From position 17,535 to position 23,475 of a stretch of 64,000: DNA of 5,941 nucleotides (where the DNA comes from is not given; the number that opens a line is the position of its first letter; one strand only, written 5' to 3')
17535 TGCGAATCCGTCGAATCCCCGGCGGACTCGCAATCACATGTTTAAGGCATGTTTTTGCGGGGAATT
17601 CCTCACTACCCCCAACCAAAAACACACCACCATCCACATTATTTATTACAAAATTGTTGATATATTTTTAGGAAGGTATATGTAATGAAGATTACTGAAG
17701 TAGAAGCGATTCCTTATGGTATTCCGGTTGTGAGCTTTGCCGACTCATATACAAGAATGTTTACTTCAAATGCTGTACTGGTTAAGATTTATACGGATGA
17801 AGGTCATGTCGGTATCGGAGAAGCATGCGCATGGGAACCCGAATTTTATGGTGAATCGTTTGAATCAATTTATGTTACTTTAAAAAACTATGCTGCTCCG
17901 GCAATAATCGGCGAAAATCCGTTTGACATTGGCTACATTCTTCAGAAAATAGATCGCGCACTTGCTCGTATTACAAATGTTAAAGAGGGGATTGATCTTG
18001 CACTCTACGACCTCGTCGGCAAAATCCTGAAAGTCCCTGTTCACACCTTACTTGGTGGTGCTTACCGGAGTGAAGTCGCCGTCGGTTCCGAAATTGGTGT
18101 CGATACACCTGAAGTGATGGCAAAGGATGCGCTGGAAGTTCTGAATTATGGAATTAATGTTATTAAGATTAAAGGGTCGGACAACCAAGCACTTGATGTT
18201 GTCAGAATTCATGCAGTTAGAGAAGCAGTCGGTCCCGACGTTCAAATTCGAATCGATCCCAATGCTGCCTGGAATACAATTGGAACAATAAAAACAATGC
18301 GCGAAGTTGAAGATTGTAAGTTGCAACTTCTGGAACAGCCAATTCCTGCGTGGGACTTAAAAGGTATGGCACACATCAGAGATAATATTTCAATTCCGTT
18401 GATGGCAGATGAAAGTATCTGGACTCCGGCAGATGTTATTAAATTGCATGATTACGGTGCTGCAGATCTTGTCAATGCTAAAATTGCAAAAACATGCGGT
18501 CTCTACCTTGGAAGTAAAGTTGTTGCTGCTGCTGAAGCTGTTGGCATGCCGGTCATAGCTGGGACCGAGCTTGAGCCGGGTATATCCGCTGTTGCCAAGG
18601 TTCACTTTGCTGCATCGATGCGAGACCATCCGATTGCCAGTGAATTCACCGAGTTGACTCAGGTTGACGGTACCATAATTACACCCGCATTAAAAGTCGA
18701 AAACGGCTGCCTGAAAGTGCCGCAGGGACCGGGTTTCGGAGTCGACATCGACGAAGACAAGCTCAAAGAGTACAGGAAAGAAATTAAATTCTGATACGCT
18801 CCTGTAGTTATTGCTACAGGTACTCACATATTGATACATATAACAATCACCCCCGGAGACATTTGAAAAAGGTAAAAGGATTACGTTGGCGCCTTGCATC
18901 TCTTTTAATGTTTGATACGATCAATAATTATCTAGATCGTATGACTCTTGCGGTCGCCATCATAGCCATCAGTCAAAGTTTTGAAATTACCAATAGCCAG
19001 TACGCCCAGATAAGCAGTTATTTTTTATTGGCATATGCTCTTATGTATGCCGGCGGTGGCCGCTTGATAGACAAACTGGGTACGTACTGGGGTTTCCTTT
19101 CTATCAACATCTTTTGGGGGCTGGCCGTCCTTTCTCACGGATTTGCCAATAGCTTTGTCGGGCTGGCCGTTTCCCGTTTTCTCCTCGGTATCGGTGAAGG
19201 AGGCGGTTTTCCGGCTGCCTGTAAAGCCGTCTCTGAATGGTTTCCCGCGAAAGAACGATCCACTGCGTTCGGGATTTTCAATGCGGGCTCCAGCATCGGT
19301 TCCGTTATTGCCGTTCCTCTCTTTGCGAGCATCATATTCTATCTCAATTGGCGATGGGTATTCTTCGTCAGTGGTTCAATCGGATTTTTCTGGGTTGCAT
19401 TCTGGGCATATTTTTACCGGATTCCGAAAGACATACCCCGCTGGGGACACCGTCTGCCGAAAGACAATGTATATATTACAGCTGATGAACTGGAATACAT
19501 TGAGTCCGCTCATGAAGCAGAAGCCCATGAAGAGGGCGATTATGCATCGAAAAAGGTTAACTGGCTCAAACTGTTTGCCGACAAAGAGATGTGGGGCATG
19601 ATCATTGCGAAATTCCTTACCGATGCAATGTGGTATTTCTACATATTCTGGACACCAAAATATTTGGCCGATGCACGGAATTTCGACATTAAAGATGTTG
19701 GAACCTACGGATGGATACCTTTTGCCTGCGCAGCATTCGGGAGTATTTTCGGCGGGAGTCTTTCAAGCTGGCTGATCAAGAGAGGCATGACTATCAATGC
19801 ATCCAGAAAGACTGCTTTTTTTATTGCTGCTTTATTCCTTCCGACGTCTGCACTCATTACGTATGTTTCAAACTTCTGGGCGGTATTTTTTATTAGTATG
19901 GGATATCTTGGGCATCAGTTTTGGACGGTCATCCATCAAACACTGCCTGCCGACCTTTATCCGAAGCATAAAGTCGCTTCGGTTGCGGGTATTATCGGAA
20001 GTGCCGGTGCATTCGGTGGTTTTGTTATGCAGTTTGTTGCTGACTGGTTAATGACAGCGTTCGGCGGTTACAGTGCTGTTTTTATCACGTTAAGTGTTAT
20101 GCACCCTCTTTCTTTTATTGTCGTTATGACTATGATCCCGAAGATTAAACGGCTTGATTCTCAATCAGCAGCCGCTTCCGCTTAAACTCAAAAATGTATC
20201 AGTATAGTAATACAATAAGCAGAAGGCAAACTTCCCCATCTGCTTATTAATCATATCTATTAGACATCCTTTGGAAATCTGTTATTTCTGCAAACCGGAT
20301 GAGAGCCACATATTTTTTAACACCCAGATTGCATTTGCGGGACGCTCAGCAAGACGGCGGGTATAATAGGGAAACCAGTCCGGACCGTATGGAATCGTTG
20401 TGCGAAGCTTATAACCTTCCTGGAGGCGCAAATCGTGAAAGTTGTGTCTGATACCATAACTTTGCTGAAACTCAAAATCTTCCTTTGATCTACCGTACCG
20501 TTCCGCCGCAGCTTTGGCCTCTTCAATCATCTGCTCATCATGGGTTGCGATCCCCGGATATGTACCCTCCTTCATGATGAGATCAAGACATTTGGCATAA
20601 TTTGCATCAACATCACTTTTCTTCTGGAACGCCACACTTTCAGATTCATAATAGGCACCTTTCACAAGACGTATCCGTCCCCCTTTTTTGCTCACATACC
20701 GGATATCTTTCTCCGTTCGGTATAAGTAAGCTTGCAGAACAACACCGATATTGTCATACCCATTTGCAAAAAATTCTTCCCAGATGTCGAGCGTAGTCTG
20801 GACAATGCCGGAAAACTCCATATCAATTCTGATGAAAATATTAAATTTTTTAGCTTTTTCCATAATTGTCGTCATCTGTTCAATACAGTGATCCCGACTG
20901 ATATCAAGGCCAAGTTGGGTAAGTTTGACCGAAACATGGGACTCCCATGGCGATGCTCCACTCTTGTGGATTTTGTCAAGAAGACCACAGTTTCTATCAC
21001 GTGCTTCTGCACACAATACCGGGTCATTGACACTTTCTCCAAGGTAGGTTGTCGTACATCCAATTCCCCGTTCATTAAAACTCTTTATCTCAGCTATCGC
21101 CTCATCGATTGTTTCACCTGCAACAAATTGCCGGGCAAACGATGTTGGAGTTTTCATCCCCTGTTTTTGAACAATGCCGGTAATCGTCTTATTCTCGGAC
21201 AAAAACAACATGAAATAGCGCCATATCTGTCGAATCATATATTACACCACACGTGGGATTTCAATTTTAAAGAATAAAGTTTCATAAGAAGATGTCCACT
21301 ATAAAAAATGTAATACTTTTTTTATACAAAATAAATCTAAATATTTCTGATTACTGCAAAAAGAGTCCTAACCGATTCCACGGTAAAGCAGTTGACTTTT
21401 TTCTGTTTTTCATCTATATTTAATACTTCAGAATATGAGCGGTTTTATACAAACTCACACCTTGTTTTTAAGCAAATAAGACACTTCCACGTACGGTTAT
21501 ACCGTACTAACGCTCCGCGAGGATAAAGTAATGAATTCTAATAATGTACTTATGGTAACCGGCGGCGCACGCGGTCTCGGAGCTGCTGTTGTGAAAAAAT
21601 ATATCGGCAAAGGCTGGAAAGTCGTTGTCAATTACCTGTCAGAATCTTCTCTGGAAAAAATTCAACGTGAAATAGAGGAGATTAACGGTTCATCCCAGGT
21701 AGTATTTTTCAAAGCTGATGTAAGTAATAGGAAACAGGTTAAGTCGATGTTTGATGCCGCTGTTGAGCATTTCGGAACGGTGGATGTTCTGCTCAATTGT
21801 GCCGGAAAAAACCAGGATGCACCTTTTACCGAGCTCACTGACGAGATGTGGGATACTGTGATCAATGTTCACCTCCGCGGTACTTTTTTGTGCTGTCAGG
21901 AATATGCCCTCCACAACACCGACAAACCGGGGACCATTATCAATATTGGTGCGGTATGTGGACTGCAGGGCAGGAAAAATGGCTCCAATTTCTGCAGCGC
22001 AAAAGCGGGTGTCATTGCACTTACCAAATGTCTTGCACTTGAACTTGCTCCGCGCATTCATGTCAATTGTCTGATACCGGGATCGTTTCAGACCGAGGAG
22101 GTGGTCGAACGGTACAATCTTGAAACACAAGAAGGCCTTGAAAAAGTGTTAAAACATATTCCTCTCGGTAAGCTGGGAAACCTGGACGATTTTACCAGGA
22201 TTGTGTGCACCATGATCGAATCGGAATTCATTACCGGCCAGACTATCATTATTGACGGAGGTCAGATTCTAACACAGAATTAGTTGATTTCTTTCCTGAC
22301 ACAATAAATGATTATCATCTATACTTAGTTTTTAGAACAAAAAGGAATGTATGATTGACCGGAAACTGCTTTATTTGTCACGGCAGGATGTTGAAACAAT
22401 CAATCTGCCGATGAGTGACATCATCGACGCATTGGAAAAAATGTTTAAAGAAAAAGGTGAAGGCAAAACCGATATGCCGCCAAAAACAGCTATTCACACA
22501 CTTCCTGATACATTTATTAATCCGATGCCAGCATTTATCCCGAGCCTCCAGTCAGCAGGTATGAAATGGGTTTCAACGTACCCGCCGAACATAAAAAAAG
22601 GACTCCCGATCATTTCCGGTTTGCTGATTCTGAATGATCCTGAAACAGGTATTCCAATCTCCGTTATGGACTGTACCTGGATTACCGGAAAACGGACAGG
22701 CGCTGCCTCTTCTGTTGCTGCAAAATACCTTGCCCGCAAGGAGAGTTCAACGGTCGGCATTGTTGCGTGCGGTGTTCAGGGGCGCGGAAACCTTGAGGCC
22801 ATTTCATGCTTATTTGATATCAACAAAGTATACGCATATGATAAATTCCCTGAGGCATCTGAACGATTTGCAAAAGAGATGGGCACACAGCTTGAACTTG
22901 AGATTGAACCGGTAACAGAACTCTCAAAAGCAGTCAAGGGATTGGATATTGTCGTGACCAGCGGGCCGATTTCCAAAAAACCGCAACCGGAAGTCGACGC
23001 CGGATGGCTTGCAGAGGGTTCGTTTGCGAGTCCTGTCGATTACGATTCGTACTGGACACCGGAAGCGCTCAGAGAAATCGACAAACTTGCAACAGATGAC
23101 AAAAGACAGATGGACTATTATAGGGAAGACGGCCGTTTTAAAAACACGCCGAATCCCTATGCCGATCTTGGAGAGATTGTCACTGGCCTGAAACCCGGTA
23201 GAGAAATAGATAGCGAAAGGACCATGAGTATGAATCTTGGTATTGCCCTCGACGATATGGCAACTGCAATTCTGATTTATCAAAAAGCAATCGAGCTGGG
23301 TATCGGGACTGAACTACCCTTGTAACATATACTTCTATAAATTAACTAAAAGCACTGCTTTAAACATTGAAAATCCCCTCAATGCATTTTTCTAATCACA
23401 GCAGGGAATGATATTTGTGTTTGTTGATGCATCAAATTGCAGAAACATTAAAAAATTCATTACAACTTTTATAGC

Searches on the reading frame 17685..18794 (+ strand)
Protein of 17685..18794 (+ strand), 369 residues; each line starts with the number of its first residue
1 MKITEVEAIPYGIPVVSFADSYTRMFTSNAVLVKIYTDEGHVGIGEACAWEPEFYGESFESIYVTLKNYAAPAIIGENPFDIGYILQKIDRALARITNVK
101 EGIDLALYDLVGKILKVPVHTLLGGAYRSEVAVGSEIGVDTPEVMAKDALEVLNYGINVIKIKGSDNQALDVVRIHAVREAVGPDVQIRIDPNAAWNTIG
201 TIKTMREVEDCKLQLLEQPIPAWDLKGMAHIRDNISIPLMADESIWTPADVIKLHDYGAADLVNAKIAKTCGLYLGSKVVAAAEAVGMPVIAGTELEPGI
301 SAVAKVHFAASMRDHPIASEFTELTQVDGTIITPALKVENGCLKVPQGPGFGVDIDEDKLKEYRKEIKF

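Call 8: search_protein_families(library=pfam, proteins=[window:17685-18794:+])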
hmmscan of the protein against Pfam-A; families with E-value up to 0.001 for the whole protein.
window:17685-18794:+ (369 aa): 2 families
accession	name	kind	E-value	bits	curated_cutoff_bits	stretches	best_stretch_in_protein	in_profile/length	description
PF13378.12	MR_MLE_C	-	3e-51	174.7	29.4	1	145-359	2-219/219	Enolase C-terminal domain-like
PF02746.21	MR_MLE_N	-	9.1e-19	68.2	22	1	21-124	19-117/117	Mandelate racemase / muconate lactonizing enzyme, N-terminal domain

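Call 31: search_protein_families(library=ncbifam, proteins=[window:17685-18794:+], max_evalue=0.001)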
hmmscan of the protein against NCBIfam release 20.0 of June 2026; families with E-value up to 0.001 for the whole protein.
window:17685-18794:+ (369 aa): 17 families
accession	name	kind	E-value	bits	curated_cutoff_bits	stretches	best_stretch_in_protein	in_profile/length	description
TIGR02534.1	mucon_cyclo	subfamily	7.6e-73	245.7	334.95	1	3-365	1-367/368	muconate/chloromuconate family cycloisomerase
NF043002.1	HProlDhtase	equivalog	3e-38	131.6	500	1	2-362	2-361/366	cis-3-hydroxy-L-proline dehydratase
NF010624.0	PRK14017.1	equivalog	5.7e-37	127.7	311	1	29-366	14-363/382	galactonate dehydratase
NF040866.1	AraD_Arch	equivalog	2.2e-35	122.4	650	1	29-365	33-371/372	arabinonate dehydratase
NF040790.2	glucon_galact_dh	equivalog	2e-34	119.1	750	1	2-366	2-372/390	bifunctional D-gluconate/D-galactonate dehydratase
NF041118.1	A_G_epim_Thtga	equivalog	1.1e-33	116.8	500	1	27-311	28-308/341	L-Ala-D/L-Glu epimerase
NF047820.1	TalGalacDh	equivalog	1.9e-33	115.9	500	1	29-359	37-360/371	L-talarate/galactarate dehydratase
NF042940.1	racemase_DgcA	equivalog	8e-32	110.7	400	1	26-301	22-277/323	N-acetyl-D-Glu racemase DgcA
TIGR01928.1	menC_lowGC_arch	equivalog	2.2e-31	109.1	200.65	1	22-311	15-299/325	o-succinylbenzoate synthase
NF043051.1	ManoateDhtManD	equivalog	1.6e-29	103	550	2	175-364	195-384/403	D-mannonate dehydratase ManD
NF011654.0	PRK15072.1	subfamily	2.4e-26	92.6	430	2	175-364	196-385/404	D-galactonate dehydratase family protein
NF002782.0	PRK02901.1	equivalog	4.4e-25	88.3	288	1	137-347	81-292/328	o-succinylbenzoate synthase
NF011708.0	PRK15129.1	equivalog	4.1e-24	85.2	343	1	30-296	28-277/321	L-Ala-D/L-Glu epimerase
NF011968.0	PRK15440.1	equivalog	4.9e-16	58.6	393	1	96-359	122-387/395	L-rhamnonate dehydratase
TIGR01927.1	menC_gam_Gplu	equivalog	4.1e-13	49.3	130.55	1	151-322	121-292/307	o-succinylbenzoate synthase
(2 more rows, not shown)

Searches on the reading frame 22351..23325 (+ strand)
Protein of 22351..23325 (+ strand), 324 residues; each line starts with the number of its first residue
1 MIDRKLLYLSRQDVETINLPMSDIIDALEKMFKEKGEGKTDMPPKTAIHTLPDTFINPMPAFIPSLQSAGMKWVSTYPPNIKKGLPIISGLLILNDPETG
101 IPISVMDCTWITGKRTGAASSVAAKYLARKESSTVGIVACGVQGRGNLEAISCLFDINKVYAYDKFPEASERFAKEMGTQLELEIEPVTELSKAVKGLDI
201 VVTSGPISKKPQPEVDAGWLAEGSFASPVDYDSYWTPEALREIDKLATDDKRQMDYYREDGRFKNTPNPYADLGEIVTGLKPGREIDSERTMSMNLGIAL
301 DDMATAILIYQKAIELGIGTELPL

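Call 8: search_protein_families(library=pfam, proteins=[window:22351-23325:+])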
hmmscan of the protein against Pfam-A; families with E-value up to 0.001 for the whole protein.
window:22351-23325:+ (324 aa): 1 family
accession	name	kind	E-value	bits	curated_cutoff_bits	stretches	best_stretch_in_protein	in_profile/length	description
PF02423.21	OCD_Mu_crystall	-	7.2e-62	209.6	24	1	9-314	6-311/314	Ornithine cyclodeaminase/mu-crystallin family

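Call 31: search_protein_families(library=ncbifam, proteins=[window:22351-23325:+], max_evalue=0.001)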
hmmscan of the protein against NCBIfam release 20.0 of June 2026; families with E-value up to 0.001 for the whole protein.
window:22351-23325:+ (324 aa): 13 families
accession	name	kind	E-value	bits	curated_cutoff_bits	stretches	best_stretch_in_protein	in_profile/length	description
TIGR02371.1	ala_DH_arch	equivalog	2.4e-64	217.5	409.15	1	6-322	2-322/325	alanine dehydrogenase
NF006379.0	PRK08618.1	equivalog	5.9e-49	167.1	417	1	7-322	2-324/326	ornithine cyclodeaminase family protein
TIGR03944.1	dehyd_SbnB_fam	equivalog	1.1e-43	149.5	326.9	1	6-323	1-325/327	2,3-diaminopropionate biosynthesis protein SbnB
NF006141.0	PRK08291.1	equivalog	1e-36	126.6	408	1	10-320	8-326/330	cyclodeaminase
NF004848.0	PRK06199.1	subfamily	1.2e-35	123.3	362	2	51-225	73-254/379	tyramine oxidase subunit B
TIGR02992.1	ectoine_eutC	equivalog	5.5e-35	121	471.65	1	16-320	11-323/326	ectoine utilization protein EutC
NF004793.0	PRK06141.1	equivalog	1.3e-34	119.6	322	1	9-225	4-214/314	bifunctional Delta(1)-pyrroline-2-carboxylate/Delta(1)-piperideine-2-carboxylate reductase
NF005762.1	PRK07589.1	equivalog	2.9e-27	95.5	350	1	20-323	21-319/334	ornithine cyclodeaminase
NF005603.0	PRK07340.1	equivalog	5.8e-25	88.2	266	1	18-205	15-198/307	delta(1)-pyrroline-2-carboxylate reductase family protein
NF045512.1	PyrPipCarbRedLhpI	equivalog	6.7e-22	78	400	1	19-211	12-198/298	bifunctional Delta(1)-pyrroline-2-carboxylate/Delta(1)-piperideine-2-carboxylate reductase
NF045643.1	ImmsucRedBhcD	equivalog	2.7e-21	76.2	500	1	67-322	62-319/321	iminosuccinate reductase BhcD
NF005011.0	PRK06407.1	subfamily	3.9e-16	59.1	337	1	6-203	2-189/302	ornithine cyclodeaminase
NF005296.0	PRK06823.1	equivalog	4.7e-14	52.1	438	1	20-312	14-312/315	ornithine cyclodeaminase family protein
